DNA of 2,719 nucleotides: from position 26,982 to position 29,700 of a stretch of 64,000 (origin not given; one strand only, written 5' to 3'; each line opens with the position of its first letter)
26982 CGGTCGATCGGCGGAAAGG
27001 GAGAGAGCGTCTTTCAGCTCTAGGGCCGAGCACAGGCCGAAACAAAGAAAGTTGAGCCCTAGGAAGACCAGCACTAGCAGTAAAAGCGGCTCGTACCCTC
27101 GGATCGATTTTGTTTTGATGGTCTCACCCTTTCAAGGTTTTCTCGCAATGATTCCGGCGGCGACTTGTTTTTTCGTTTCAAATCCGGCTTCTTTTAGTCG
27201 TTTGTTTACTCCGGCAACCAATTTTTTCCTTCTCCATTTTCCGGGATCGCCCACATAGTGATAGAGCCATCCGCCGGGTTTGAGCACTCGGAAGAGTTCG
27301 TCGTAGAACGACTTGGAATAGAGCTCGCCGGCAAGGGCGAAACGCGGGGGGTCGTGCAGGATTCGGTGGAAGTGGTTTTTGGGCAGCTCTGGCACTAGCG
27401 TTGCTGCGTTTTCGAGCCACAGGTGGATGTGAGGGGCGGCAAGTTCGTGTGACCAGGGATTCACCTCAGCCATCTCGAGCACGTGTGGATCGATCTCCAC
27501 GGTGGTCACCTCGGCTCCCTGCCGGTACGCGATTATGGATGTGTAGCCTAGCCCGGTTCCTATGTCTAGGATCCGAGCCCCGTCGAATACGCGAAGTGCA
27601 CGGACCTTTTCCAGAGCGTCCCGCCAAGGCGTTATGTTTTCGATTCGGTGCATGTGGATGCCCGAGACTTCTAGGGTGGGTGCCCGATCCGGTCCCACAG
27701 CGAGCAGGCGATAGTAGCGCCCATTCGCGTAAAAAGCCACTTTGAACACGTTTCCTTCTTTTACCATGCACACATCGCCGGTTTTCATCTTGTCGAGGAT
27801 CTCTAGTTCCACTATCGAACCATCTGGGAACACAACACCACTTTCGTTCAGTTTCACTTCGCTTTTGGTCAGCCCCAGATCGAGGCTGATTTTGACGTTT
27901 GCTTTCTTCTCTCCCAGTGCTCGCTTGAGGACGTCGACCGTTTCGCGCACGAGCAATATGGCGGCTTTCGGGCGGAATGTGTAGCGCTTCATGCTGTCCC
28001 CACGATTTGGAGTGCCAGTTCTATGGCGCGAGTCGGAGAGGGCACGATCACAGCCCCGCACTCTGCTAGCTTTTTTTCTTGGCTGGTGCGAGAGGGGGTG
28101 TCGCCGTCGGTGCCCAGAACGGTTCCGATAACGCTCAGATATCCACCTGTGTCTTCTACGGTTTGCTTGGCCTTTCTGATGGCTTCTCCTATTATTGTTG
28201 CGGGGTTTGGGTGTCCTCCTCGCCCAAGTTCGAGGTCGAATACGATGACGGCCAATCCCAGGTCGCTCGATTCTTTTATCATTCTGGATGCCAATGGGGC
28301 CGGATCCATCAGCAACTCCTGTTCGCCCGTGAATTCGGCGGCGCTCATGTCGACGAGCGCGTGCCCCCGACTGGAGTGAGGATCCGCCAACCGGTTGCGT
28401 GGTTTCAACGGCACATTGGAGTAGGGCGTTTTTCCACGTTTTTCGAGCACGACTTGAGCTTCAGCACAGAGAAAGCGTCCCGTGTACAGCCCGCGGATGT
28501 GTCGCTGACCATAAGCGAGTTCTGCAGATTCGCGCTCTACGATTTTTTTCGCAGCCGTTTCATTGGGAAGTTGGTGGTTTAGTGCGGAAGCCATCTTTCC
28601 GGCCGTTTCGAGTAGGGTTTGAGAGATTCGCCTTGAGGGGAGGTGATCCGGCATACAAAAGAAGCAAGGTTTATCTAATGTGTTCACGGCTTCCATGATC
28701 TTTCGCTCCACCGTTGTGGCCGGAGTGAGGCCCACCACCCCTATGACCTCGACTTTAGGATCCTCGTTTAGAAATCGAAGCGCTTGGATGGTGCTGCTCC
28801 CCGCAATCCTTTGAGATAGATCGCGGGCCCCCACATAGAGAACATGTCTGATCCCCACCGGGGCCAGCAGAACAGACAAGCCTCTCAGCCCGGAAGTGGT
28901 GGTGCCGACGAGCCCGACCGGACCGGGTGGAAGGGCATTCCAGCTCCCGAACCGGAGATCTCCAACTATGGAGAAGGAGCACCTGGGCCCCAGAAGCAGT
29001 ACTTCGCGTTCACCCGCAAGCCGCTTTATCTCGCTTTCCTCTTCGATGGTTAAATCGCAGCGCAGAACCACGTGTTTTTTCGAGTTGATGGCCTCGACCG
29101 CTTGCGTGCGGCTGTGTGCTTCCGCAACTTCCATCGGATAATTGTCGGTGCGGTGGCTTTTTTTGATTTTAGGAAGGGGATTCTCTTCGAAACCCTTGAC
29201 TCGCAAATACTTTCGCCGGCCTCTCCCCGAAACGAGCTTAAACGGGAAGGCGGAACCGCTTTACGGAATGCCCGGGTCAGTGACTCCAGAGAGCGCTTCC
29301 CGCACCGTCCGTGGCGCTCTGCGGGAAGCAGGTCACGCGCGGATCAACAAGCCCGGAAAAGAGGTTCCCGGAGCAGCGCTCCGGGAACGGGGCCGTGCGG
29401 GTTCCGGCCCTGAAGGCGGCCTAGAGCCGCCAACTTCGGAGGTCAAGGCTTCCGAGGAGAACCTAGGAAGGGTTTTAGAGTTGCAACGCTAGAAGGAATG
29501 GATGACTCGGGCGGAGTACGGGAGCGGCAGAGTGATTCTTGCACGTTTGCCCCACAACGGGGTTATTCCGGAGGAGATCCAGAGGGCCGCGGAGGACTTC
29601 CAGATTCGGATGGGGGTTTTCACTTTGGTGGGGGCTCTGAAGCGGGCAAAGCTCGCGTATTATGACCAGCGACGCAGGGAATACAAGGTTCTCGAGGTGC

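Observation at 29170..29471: GC-rich ~287-bp repeat family, copy 1: inverted termini plus an 8-bp flanking direct repeat (MITE-like)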

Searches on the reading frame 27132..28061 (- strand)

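Call 13: search_protein_families(library=pfam, proteins=[window:27132-28061:-])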
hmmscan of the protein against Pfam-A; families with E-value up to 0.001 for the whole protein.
window:27132-28061:- (309 aa): 6 families
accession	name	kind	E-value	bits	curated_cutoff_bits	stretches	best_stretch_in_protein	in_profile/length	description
PF08241.18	Methyltransf_11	-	2.1e-07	31.9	21.2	1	165-267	1-94/95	Methyltransferase domain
PF13649.12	Methyltransf_25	-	2.6e-07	31.7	27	1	164-264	1-97/97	Methyltransferase domain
PF13489.12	Methyltransf_23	-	1.9e-06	28.2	27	1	146-218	9-61/164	Methyltransferase domain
PF13847.12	Methyltransf_31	-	3.5e-06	27.2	27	1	160-267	3-108/145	Methyltransferase domain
PF01564.23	Spermine_synth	-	2.9e-05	24.1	22.9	1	174-300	34-160/186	Spermine/spermidine synthase domain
PF05175.20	MTS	-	0.00011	22.3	23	1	160-265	31-135/170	Methyltransferase small domain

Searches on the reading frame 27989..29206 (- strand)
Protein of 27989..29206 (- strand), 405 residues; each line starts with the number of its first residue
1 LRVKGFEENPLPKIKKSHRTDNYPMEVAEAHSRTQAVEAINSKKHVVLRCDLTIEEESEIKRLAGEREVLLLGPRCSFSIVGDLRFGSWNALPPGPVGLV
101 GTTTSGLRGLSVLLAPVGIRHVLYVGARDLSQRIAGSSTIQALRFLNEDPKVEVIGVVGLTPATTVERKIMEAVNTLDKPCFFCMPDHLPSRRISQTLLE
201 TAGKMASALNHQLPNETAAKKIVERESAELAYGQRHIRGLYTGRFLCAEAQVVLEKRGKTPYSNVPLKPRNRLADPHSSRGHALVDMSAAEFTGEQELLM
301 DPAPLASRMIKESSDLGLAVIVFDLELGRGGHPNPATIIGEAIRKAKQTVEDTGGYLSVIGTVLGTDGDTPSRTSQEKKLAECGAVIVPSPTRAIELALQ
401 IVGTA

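Call 13: search_protein_families(library=pfam, proteins=[window:27989-29206:-])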
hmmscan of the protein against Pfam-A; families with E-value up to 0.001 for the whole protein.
window:27989-29206:- (405 aa): 1 family
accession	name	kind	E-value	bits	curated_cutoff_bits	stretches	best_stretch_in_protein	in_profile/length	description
PF00549.24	Ligase_CoA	-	1.5e-14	54.7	24.5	1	240-399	1-126/128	CoA-ligase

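Call 84: search_protein_families(library=ncbifam, proteins=[window:27989-29134:-], max_evalue=0.001)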
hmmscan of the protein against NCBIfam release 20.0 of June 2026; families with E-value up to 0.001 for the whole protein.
window:27989-29134:- (381 aa): 1 family
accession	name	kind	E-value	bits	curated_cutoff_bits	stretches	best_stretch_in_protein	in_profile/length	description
NF004760.0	PRK06091.1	subfamily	2.3e-50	171.6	433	1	3-378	125-493/555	acyl-CoA synthetase FdrA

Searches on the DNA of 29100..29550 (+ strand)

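Call 7: search_rna_families(source=window, start=29100, end=29550, threshold=evalue, max_evalue=10, show_alignments=3)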
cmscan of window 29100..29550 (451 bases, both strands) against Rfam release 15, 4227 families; matches with E-value up to 10: 3.
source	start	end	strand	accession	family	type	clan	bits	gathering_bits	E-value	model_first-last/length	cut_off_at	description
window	29351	29431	+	RF02564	naRNA4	Gene; sRNA;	-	16.2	59.5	1.9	1-77/77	no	Nucleoid-associated noncoding RNA 4 (CssrE)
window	29515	29550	+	RF01939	mir-761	Gene; miRNA;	-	14.5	82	4.6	1-36/65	3'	mir-761 microRNA precursor family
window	29336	29389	+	RF00382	DnaX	Cis-reg; frameshift_element;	-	14.1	35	1.4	1-65/65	no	DnaX ribosomal frameshifting element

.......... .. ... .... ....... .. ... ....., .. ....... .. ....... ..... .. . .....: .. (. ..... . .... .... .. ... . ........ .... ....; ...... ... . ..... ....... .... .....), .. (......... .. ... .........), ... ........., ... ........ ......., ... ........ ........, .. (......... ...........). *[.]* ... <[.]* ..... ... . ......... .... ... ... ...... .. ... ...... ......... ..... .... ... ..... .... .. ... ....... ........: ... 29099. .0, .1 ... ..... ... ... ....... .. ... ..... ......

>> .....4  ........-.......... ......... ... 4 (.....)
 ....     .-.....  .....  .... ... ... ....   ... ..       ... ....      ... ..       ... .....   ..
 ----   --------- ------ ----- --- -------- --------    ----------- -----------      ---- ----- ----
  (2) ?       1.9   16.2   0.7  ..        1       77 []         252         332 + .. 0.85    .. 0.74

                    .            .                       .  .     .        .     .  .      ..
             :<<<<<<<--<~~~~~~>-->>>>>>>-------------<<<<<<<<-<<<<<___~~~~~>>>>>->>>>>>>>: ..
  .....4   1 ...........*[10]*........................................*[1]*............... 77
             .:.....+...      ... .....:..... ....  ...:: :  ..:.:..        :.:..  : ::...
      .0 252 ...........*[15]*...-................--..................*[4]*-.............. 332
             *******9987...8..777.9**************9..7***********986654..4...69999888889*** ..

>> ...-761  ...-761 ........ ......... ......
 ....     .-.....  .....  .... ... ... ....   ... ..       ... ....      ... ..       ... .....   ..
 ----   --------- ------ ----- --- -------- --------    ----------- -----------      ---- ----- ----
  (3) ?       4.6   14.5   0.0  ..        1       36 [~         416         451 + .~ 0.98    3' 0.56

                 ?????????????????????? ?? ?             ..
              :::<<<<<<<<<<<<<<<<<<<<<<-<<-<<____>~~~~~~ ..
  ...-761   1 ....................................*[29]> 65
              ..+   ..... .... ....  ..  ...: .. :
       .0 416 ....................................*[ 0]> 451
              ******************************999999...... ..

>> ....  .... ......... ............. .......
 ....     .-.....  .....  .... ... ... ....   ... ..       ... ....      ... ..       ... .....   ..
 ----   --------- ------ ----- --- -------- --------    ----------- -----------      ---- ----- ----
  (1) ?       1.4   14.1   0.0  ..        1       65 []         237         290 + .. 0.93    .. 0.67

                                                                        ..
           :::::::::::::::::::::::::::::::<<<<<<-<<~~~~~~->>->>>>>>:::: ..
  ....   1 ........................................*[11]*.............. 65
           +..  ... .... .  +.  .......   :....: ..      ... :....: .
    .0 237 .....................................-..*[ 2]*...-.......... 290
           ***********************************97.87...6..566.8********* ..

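Call 33: search_dna_similar(query=window:29178-29463:+, collection=plasmids, mode=distant, max_evalue=0.01)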
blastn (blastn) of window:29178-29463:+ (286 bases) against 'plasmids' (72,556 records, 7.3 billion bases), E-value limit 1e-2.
No match.

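Call 34: search_dna_similar(query=window:29178-29463:+, collection=phages, mode=distant, max_evalue=0.01)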
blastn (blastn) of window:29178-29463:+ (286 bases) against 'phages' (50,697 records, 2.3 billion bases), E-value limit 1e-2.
No match.

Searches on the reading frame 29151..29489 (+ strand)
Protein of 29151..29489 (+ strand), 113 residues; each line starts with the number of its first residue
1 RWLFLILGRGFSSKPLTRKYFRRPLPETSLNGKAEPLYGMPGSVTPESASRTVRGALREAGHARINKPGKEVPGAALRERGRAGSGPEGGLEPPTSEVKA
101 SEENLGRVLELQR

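Call 20: find_homologous_proteins(query=window:29151-29489:+, max_evalue=10)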
Query seq(113 aa) (113 aa): 2 proteins with E <= 10 among 46 candidates.
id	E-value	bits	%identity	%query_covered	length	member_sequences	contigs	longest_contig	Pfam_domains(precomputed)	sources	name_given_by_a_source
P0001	7.0e-37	144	100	65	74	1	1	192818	-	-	-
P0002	1.8e-21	95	82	58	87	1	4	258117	-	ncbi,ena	-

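Call 21: find_encoding_contigs(protein=P0002, flank=10000, max_places=10)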
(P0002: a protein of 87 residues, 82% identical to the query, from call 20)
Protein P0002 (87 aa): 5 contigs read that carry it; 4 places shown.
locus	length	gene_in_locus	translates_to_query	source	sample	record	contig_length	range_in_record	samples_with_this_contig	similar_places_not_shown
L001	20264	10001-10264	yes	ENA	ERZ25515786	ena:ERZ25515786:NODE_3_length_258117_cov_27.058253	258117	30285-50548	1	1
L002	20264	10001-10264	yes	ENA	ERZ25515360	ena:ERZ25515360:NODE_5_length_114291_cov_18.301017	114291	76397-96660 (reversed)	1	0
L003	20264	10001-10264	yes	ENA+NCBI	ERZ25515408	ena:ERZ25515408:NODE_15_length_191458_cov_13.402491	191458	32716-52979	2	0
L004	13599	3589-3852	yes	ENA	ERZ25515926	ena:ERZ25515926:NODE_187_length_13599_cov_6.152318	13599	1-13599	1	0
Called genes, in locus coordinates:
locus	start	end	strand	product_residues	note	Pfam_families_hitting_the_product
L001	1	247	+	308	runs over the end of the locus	PF00483:NTP_transferase, PF12804:NTP_transf_3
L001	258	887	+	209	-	PF09335:VTT_dom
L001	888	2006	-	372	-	PF01950:FBPase_3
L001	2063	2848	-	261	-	-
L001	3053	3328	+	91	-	PF04014:MazE_antitoxin (weak)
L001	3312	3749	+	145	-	PF13470:PIN_3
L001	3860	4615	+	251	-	PF13353:Fer4_12 (weak), PF04055:Radical_SAM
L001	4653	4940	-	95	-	PF04010:DUF357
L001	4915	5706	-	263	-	PF00590:TP_methylase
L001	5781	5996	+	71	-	-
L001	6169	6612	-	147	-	PF05168:HEPN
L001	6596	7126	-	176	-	PF01022:HTH_5 (weak), PF08279:HTH_11 (weak), PF13412:HTH_24 (weak), PF13545:HTH_Crp_2 (weak), PF12802:MarR_2 (weak), PF01909:NTP_transf_2 (weak), PF18765:Polbeta (weak)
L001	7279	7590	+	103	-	-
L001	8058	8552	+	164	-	PF01864:CarS-like, PF01148:CTP_transf_1 (weak)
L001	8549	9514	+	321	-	PF00294:PfkB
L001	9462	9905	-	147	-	PF00156:Pribosyltran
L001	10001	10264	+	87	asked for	-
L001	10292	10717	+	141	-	PF01751:Toprim (weak), PF13662:Toprim_4 (weak)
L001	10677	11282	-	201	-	PF00156:Pribosyltran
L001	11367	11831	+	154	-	PF06695:Sm_multidrug_ex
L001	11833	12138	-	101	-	PF01849:NAC, PF19026:UBA_HYPK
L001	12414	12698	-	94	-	-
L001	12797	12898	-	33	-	-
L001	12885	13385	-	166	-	PF14810:TGT_C2, PF01472:PUA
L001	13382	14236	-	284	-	PF25133:TYW2_N_2, PF02475:TRM5-TYW2_MTfase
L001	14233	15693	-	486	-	PF02254:TrkA_N, PF01368:DHH (weak), PF02272:DHHA1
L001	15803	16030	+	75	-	-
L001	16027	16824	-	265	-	PF01048:PNP_UDP_1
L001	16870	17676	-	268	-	PF01255:Prenyltransf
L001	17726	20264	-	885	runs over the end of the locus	PF01326:PPDK_N, PF00391:PEP-utilizers, PF02896:PEP-utilizers_C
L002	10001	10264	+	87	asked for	-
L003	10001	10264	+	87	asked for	-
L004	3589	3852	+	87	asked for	-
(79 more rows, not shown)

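Call 22: find_encoding_contigs(protein=P0001, flank=10000, max_places=10)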
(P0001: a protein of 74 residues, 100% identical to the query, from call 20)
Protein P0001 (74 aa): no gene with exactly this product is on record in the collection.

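Call 49: list_cluster_members(proteins=[L001:10292-10717:+, L001:9462-9905:-])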
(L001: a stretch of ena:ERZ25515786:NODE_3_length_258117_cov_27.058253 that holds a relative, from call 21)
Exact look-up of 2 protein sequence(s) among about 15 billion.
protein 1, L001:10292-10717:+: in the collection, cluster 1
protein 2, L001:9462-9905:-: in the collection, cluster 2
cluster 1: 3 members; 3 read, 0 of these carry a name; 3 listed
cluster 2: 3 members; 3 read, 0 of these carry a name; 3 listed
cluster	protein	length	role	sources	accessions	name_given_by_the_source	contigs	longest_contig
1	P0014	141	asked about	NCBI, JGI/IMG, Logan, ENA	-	-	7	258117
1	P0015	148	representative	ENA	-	-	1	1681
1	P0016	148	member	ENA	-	-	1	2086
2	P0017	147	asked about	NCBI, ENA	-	-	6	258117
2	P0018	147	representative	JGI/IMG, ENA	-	-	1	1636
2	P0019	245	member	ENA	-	-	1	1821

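Call 50: find_encoding_contigs(protein=P0014, flank=3000, max_places=10)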
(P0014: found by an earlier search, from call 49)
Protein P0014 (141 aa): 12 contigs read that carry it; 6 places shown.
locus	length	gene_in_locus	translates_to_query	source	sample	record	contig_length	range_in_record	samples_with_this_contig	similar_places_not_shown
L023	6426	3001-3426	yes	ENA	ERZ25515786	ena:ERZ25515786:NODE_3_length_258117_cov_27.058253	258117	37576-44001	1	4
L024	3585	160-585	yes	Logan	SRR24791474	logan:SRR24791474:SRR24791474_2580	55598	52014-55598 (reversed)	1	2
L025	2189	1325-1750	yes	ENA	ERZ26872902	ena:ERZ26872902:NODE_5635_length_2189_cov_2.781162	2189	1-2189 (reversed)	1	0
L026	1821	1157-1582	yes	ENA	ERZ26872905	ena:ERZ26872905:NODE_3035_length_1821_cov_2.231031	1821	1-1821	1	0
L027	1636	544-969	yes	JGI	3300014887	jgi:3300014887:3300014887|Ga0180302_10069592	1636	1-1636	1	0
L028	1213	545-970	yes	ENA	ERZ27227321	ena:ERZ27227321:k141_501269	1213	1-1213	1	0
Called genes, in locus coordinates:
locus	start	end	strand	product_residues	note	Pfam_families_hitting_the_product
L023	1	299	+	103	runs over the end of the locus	-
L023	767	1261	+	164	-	PF01864:CarS-like, PF01148:CTP_transf_1 (weak)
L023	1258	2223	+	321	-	PF00294:PfkB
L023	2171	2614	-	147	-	PF00156:Pribosyltran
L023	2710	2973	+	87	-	-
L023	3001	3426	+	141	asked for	PF01751:Toprim (weak), PF13662:Toprim_4 (weak)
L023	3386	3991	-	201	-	PF00156:Pribosyltran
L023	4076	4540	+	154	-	PF06695:Sm_multidrug_ex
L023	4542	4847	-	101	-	PF01849:NAC, PF19026:UBA_HYPK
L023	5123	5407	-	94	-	-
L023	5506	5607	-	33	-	-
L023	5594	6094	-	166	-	PF14810:TGT_C2, PF01472:PUA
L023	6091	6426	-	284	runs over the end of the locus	PF25133:TYW2_N_2, PF02475:TRM5-TYW2_MTfase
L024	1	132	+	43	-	?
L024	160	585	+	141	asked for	PF01751:Toprim (weak), PF13662:Toprim_4 (weak)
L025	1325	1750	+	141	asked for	PF01751:Toprim (weak), PF13662:Toprim_4 (weak)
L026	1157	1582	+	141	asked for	PF01751:Toprim (weak), PF13662:Toprim_4 (weak)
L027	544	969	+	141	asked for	PF01751:Toprim (weak), PF13662:Toprim_4 (weak)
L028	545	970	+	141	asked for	PF01751:Toprim (weak), PF13662:Toprim_4 (weak)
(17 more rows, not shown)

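Call 51: find_encoding_contigs(protein=P0018, flank=3000, max_places=10)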
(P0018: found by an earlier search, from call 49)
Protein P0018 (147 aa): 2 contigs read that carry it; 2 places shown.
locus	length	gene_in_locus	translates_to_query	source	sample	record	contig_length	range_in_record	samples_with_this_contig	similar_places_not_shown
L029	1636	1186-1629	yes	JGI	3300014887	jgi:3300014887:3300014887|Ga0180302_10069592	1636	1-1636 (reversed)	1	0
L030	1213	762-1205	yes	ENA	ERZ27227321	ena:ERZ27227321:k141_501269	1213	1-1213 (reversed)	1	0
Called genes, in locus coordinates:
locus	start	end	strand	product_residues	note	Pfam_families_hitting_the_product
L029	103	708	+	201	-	PF00156:Pribosyltran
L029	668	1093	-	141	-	PF01751:Toprim (weak), PF13662:Toprim_4 (weak)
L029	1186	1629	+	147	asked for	PF00156:Pribosyltran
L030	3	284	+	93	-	?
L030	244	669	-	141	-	PF01751:Toprim (weak), PF13662:Toprim_4 (weak)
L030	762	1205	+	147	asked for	PF00156:Pribosyltran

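Call 84: search_protein_families(library=ncbifam, proteins=[L001:9462-9905:-, L001:10292-10717:+], max_evalue=0.001)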
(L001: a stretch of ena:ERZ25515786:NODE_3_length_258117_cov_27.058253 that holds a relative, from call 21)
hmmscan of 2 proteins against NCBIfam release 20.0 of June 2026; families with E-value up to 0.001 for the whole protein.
L001:9462-9905:- (147 aa): 13 families
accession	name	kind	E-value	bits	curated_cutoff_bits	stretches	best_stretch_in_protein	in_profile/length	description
NF006613.0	PRK09177.1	equivalog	1.4e-14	54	138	1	3-144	9-147/159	xanthine phosphoribosyltransferase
NF006605.0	PRK09162.1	equivalog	6.5e-11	41.9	181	1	10-140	22-162/183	hypoxanthine-guanine phosphoribosyltransferase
TIGR01203.1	HGPRTase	equivalog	2.3e-10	40.5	150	1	10-136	7-144/167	hypoxanthine phosphoribosyltransferase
NF002620.0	PRK02277.1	subfamily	1.1e-07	31.7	115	1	18-119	76-180/201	orotate phosphoribosyltransferase-like protein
TIGR01251.1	ribP_PPkin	subfamily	3.8e-07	29.3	113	1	17-115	148-245/309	ribose-phosphate diphosphokinase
NF002095.0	PRK00934.1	equivalog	1.7e-06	27.4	296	1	13-115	141-240/287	ribose-phosphate diphosphokinase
NF000014.2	tet_prtrans_34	exception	2.1e-05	24.4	345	1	2-143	3-141/154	xanthine phosphoribosyltransferase Tet(34)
NF002320.0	PRK01259.1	subfamily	3.7e-05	23.3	297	1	21-114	158-248/316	ribose-phosphate diphosphokinase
TIGR01367.1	pyrE_Therm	equivalog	3.9e-05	23.3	150.25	1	9-120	39-145/187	orotate phosphoribosyltransferase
NF002636.0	PRK02304.1-5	equivalog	6.9e-05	22.4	125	0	11-55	39-82/176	adenine phosphoribosyltransferase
NF004689.0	PRK06031.1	equivalog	0.0001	21.7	175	0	9-55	67-111/233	phosphoribosyltransferase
NF003545.0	PRK05205.1-1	equivalog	0.00019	20.9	140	1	11-99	6-108/171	bifunctional pyr operon transcriptional regulator/uracil phosphoribosyltransferase PyrR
TIGR00336.1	pyrE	equivalog_domain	0.00064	19.5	106.8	0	14-104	40-132/173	orotate phosphoribosyltransferase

L001:10292-10717:+ (141 aa): 6 families
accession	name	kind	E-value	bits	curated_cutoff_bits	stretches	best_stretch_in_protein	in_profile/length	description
NF003091.0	PRK04017.1-2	equivalog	2.6e-29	101.9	129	1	6-131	16-141/151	hypothetical protein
NF003093.0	PRK04017.1-4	equivalog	2e-19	70.1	160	1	8-133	6-132/138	hypothetical protein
NF003090.0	PRK04017.1-1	equivalog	2e-19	69.7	120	1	5-131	3-125/132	hypothetical protein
NF003094.0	PRK04017.1-5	equivalog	2.1e-18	66.7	124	1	5-126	4-125/128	hypothetical protein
NF003092.0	PRK04017.1-3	equivalog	2e-16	60.2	193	1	11-133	7-124/125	hypothetical protein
TIGR00334.1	5S_RNA_mat_M5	equivalog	0.00063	19.9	110.65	1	28-92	6-72/174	ribonuclease M5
